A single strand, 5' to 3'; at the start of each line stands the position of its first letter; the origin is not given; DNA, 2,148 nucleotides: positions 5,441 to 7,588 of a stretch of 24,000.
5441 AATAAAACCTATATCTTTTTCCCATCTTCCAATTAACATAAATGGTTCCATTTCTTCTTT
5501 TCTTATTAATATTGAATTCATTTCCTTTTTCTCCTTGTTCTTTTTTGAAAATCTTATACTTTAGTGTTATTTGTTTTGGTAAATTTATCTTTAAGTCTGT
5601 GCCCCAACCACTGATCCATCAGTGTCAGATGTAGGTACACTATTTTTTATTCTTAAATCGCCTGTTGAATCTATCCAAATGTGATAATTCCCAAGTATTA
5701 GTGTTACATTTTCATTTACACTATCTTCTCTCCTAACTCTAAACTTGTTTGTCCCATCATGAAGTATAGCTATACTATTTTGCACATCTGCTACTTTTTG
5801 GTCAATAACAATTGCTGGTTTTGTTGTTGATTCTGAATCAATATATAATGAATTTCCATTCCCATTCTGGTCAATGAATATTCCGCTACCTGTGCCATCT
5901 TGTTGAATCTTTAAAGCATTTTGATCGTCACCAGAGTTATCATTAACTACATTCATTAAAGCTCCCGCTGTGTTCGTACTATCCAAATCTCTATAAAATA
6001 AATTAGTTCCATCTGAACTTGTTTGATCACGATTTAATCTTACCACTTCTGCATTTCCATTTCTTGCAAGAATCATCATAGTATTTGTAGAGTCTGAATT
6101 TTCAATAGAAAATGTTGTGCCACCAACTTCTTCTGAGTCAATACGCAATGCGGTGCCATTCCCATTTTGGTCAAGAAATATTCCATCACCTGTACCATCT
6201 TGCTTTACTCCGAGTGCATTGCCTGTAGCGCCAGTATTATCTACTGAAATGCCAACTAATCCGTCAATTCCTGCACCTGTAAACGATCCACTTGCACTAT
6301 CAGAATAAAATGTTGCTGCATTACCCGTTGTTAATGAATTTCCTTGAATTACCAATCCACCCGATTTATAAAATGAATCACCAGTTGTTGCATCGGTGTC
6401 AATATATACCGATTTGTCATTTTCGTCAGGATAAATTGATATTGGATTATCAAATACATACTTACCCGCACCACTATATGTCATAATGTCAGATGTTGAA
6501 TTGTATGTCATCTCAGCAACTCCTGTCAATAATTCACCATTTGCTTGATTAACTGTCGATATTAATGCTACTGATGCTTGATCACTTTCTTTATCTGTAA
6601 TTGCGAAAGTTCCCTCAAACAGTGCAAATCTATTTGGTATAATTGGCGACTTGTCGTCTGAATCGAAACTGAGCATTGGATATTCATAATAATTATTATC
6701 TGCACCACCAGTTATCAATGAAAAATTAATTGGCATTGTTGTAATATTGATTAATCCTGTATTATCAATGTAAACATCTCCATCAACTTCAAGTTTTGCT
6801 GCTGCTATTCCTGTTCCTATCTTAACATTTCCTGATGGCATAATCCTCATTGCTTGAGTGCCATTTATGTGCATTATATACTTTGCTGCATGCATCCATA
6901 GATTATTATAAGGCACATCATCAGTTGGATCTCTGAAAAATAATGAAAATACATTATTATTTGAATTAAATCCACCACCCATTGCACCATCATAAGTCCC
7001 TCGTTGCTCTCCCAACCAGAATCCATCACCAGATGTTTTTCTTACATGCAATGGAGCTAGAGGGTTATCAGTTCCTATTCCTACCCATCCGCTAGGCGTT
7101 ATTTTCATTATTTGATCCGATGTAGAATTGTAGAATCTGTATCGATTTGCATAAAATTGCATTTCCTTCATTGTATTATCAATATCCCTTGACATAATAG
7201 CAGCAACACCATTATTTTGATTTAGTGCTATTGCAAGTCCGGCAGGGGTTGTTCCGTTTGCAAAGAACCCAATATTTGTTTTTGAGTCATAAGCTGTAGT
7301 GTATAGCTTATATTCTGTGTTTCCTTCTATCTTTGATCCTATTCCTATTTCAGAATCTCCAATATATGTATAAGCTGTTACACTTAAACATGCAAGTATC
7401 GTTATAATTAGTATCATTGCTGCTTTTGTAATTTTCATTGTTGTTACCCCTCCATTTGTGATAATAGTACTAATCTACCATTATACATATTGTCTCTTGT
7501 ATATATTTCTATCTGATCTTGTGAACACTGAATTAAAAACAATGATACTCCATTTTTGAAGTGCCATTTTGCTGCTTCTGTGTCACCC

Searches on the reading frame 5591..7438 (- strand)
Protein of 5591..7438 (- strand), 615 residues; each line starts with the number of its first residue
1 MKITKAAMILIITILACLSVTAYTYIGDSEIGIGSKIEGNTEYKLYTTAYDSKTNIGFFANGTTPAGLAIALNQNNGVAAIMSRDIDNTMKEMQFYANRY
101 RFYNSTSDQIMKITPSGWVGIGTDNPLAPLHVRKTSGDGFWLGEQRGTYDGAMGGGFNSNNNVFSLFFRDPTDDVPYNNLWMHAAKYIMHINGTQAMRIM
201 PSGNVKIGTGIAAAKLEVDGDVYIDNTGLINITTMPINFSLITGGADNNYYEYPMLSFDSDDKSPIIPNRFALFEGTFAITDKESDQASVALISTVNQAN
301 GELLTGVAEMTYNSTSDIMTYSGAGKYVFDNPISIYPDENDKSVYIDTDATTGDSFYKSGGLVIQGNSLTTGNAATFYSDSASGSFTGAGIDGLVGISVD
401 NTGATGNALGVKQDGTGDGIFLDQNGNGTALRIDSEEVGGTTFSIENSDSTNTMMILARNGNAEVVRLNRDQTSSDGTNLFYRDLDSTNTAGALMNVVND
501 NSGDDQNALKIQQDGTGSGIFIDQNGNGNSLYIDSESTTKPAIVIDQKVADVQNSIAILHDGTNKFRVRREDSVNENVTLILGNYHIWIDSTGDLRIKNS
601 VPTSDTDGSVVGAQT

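Call 5: search_protein_families(library=pfam, proteins=[window:5591-7438:-], max_evalue=0.01)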
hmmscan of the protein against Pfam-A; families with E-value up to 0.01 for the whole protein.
window:5591-7438:- (615 aa): 0 families

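Call 13: search_protein_families(library=phrogs, proteins=[window:5591-7438:-], max_evalue=0.01)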
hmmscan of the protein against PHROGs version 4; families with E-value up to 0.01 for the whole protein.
window:5591-7438:- (615 aa): 2 families
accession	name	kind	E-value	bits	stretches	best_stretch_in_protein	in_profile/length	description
phrog_18345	-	tail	7.7e-07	28.8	1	93-210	421-535/956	tail fiber protein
phrog_15879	-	unknown function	0.0093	17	0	500-587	37-121/126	-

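Call 64: search_protein_families(library=ncbifam, proteins=[window:5591-7438:-], max_evalue=0.01)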
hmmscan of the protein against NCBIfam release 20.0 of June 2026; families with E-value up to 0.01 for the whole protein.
window:5591-7438:- (615 aa): 1 family
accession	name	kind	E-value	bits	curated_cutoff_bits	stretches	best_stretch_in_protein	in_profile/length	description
NF007506.1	PRK10101.1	equivalog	0.0069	16.1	165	0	496-565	69-133/151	curli minor subunit CsgB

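Call 108: search_dna_similar(query=window:5591-7438:-, collection=phages, mode=protein, max_evalue=0.001, max_rows=8)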
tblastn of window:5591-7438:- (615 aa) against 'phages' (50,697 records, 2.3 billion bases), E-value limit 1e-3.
Records with a match: 25; places in all: 25; records where one place covers at least 80% of the query: 0.
Best place of each record, by identity: 60-80% 10; <60% 15.
By first word of the organism name: Pectobacterium 14; Klebsiella 5; Kosakonia 2; Enterobacter 2; Escherichia 1; Vectrevirus 1.
By host as written in the record: Pectobacterium atrosepticum F41 3; Pectobacterium atrosepticum DSM 30186 3; Klebsiella pneumoniae L923 2; Kosakonia cowanii 2; Pectobacterium atrosepticum DSM 18077 2; Pectobacterium atrosepticum DSM18077 2; Pectobacterium wasabiae SCC3193 2; Enterobacter cloacae 2; and 6 more.
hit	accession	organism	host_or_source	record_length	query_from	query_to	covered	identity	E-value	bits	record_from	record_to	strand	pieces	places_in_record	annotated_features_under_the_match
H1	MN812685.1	Pectobacterium phage Arno152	Pectobacterium atrosepticum F41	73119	547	615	11%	43.5%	9e-7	58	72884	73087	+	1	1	record has no annotation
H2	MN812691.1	Pectobacterium phage Horatius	Dickeya solani F155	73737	547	615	11%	43.5%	9e-7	58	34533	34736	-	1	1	tail fiber protein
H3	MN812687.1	Pectobacterium phage Possum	Pectobacterium atrosepticum F41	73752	547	615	11%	43.5%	9e-7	58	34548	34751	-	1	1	tail fiber protein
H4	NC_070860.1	Pectobacterium phage Possum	Pectobacterium atrosepticum F41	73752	547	615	11%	43.5%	9e-7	58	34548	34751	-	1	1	tail protein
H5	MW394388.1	Klebsiella phage vB_KpP_FBKp27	Klebsiella pneumoniae L923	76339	545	615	12%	39.4%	3e-4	50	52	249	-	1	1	hypothetical protein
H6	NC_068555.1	Klebsiella phage vB_KpP_FBKp27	Klebsiella pneumoniae L923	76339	545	615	12%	39.4%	3e-4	50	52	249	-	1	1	tail protein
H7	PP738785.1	Klebsiella phage vB_KpnP_Tribble_ER49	Klebsiella pneumoniae KPPR1 (ATCC 43816)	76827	545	615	12%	39.4%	3e-4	50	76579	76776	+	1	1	tail protein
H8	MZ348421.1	Kosakonia phage Kc283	Kosakonia cowanii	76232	574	615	7%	61.9%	7e-7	59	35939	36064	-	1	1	intradiol dioxygenase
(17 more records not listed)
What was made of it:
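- The element may be viral: integrase, fibre-like proteins and many small ORFs (calls 13, 108).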
